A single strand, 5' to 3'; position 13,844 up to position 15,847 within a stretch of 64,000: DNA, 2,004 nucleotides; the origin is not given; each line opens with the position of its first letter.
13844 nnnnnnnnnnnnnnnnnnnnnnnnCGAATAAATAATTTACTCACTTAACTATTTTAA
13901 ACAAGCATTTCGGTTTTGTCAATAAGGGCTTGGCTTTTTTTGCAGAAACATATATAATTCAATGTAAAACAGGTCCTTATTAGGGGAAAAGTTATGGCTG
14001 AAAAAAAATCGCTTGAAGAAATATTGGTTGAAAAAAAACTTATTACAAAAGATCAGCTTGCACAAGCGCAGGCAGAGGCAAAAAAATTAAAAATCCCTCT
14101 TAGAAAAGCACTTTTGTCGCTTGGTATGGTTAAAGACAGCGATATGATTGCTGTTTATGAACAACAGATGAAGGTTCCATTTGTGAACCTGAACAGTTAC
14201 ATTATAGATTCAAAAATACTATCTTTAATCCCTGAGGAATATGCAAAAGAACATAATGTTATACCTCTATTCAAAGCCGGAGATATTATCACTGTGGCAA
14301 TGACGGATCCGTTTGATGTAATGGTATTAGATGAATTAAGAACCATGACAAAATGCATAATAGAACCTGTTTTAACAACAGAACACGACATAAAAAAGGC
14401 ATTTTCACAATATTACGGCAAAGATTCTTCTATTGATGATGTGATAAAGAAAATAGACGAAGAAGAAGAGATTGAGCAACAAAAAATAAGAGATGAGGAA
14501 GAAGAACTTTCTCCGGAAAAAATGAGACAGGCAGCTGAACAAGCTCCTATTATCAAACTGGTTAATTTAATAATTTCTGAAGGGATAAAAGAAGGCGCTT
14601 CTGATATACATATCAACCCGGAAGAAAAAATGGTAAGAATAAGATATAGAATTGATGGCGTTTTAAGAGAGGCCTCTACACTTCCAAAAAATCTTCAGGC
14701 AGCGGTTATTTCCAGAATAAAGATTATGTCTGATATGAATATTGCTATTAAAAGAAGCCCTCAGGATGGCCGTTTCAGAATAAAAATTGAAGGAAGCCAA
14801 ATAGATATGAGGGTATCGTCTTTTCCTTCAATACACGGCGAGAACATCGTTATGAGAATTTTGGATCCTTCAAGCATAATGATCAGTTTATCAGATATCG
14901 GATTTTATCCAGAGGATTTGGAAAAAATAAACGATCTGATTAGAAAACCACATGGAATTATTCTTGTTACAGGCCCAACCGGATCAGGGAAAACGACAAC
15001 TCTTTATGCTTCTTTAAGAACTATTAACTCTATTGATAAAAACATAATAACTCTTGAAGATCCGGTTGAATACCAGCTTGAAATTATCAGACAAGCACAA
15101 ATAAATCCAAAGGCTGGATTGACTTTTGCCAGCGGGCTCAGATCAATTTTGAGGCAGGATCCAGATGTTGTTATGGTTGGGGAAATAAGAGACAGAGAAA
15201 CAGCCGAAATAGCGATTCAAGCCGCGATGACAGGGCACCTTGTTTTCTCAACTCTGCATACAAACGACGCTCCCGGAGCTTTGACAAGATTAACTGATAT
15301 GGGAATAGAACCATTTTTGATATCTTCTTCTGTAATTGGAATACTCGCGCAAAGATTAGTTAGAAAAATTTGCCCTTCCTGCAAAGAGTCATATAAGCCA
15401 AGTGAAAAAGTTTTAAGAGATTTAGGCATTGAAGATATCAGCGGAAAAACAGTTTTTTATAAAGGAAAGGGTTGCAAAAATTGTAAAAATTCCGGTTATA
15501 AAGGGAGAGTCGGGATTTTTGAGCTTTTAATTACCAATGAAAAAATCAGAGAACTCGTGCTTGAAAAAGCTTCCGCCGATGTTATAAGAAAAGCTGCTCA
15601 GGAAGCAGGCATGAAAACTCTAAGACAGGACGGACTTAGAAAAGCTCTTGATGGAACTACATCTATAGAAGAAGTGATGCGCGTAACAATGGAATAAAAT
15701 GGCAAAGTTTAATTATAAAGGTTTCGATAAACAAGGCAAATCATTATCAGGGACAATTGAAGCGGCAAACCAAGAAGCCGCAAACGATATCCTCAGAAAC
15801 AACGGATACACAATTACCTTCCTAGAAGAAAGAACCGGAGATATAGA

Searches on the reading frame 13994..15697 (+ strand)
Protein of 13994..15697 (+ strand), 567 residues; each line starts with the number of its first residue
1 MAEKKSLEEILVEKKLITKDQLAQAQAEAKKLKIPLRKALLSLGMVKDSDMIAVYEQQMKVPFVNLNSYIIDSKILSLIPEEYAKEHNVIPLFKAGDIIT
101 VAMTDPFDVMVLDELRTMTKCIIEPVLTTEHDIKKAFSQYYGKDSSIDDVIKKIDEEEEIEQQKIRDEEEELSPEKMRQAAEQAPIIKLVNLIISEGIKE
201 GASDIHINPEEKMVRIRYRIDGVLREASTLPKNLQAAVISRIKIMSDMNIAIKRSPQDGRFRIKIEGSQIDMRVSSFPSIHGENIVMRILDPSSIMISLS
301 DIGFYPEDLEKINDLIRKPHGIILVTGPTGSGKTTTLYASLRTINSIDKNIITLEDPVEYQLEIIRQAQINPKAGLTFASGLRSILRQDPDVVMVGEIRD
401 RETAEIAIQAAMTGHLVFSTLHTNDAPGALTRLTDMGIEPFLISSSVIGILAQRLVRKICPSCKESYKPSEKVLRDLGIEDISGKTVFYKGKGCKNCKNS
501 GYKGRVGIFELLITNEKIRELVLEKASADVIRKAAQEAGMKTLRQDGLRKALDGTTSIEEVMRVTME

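Call 9: search_protein_families(library=ncbifam, proteins=[window:13994-15697:+], max_evalue=0.01)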
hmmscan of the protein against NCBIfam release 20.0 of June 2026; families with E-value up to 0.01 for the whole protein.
window:13994-15697:+ (567 aa): 24 families
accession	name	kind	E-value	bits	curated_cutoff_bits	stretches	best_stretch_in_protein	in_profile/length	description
TIGR02538.1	type_IV_pilB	equivalog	9.6e-199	661.6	675.65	1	7-566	2-563/564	type IV-A pilus assembly ATPase PilB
TIGR02533.1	type_II_gspE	equivalog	4.9e-194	645.5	630.25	1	78-565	3-486/486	type II secretion system ATPase GspE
NF053534.1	T4PilAsmATPsTfpB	equivalog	5.7e-155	517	850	1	50-565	67-582/584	type IV pilus assembly ATPase TfpB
NF007755.0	PRK10436.1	equivalog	2.5e-137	458.4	617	1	85-565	15-459/465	type II secretion system protein GspE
NF041000.1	ATPase_ComGA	equivalog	3e-82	275.6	300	1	193-457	3-266/267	competence type IV pilus ATPase ComGA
TIGR01420.1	pilT_fam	subfamily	7.8e-59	199.6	319.1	2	193-458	5-270/343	PilT/PilU family type 4a pilus ATPase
TIGR02525.1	plasmid_TraJ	equivalog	6.3e-25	87.9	368.3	1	285-436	120-272/372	plasmid transfer ATPase TraJ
TIGR02524.1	dot_icm_DotB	equivalog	4.3e-23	82.1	463.3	1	310-434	124-257/358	Dot/Icm type IV secretion system ATPase DotB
NF058587.1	archaellum_moto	equivalog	2e-18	66.4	550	1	267-439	221-399/527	archaellum flagellar ATPase motor FlaI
TIGR02782.1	TrbB_P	equivalog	7.7e-17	61.5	304.55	1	312-436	129-255/303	P-type conjugative transfer ATPase TrbB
TIGR03819.1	heli_sec_ATPase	hypoth_equivalog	5.6e-14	52.1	373.15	1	278-437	135-301/340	TadA family conjugal transfer-associated ATPase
NF008411.1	PRK11234.1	equivalog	2.3e-13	49.4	1170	1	4-173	481-647/723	cyclic di-3',5'-guanylate-activated glycosyltransferase NfrB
TIGR02788.1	VirB11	equivalog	2.8e-13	49.6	249.95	1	323-437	147-266/308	P-type DNA transfer ATPase VirB11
NF010469.0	PRK13894.1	subfamily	3.6e-13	49.6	508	1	310-434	140-265/320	conjugal transfer ATPase TrbB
NF010407.0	PRK13833.1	subfamily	3.6e-12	46.4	499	1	323-439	147-265/323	conjugal transfer protein TrbB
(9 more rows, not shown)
